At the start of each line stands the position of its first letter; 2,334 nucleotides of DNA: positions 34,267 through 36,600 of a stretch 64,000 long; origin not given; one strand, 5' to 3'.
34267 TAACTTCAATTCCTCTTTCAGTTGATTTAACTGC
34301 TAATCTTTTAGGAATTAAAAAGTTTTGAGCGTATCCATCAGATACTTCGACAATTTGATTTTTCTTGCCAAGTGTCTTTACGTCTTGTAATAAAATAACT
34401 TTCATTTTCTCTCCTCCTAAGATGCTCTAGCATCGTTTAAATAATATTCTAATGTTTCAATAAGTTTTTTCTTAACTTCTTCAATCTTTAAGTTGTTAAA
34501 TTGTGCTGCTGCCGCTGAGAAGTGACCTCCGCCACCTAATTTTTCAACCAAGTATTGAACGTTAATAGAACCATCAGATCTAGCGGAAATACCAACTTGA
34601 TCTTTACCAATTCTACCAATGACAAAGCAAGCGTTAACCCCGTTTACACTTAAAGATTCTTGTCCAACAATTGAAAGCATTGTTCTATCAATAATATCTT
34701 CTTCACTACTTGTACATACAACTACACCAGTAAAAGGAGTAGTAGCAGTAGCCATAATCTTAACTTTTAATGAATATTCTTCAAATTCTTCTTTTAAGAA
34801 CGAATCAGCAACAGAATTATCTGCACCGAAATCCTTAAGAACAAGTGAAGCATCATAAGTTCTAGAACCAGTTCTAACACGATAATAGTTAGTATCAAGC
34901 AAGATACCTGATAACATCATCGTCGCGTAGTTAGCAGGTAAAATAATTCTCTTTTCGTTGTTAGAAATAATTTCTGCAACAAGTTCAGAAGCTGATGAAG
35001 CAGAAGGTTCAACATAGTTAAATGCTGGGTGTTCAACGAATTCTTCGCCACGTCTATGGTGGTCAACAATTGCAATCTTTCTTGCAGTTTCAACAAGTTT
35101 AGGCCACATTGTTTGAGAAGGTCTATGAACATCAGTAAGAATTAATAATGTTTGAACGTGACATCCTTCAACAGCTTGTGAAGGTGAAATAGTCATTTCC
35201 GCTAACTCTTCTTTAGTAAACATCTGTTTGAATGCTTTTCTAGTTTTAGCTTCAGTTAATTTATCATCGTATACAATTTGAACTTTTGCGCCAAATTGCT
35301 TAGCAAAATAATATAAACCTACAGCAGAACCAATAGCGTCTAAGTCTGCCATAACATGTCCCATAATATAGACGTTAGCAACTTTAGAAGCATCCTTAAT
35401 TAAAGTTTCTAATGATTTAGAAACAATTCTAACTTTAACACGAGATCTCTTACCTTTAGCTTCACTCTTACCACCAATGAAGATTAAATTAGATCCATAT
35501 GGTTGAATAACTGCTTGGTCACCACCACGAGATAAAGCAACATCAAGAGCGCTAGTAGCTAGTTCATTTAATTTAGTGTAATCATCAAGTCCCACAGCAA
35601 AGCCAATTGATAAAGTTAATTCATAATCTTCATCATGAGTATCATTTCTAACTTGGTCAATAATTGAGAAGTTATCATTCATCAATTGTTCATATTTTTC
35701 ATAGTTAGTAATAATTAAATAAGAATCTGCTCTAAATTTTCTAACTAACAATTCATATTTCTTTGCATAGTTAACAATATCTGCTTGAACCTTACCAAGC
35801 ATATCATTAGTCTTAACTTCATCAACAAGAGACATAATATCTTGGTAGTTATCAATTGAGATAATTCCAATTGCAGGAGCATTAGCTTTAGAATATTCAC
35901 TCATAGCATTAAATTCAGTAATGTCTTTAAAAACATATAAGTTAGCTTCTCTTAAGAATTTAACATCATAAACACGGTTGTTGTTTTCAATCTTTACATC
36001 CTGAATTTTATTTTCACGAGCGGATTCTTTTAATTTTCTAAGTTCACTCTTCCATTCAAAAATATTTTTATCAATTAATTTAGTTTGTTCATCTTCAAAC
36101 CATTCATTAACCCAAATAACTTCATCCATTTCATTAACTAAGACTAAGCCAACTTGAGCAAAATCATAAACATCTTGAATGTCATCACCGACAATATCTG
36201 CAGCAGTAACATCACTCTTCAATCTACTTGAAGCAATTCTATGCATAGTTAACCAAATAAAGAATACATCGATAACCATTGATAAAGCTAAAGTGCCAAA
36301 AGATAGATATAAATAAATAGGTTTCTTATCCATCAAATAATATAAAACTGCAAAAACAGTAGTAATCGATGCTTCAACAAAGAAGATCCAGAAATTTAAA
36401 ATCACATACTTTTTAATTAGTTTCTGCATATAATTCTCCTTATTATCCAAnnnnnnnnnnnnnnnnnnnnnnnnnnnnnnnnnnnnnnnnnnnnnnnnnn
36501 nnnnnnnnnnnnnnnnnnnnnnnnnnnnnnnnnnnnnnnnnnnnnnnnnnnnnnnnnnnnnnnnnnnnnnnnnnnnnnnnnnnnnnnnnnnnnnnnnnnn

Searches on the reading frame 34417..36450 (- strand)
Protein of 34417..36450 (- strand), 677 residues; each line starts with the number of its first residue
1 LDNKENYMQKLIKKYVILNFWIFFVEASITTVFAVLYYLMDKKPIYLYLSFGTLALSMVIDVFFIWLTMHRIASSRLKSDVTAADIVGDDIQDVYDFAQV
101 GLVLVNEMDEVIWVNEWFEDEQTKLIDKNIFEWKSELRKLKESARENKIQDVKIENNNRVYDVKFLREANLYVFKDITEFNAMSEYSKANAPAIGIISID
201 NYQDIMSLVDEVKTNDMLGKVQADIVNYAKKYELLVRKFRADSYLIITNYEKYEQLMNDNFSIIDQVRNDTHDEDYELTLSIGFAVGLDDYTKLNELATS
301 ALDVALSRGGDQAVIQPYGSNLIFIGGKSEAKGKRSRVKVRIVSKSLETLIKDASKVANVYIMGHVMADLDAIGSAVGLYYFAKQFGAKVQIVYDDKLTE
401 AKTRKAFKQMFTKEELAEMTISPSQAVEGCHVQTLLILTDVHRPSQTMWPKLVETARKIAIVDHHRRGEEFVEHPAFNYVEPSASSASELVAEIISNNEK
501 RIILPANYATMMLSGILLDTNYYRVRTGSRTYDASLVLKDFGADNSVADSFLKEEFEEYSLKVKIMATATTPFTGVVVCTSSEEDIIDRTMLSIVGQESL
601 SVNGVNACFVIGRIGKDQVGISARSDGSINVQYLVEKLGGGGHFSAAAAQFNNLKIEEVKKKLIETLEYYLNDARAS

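Call 6: search_protein_families(library=pfam, proteins=[window:34417-36450:-])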
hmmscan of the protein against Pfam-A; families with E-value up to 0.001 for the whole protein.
window:34417-36450:- (677 aa): 4 families
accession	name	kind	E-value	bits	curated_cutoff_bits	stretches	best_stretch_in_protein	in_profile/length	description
PF24898.2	GGDEF_GdpP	-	3.7e-33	114.9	30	1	197-320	1-123/126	Cyclic-di-AMP phosphodiesterase GdpP-like, GGDEF domain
PF01368.27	DHH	-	1.6e-25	90.2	28.1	1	359-516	1-125/125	DHH family, N-terminal domain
PF02272.25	DHHA1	-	1.5e-11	45.1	25.9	1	581-671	9-100/102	DHHA1 domain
PF21370.4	PAS_GdpP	-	1.4e-05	25.8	27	1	100-177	14-90/90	Cyclic-di-AMP phosphodiesterase GdpP-like, PAS domain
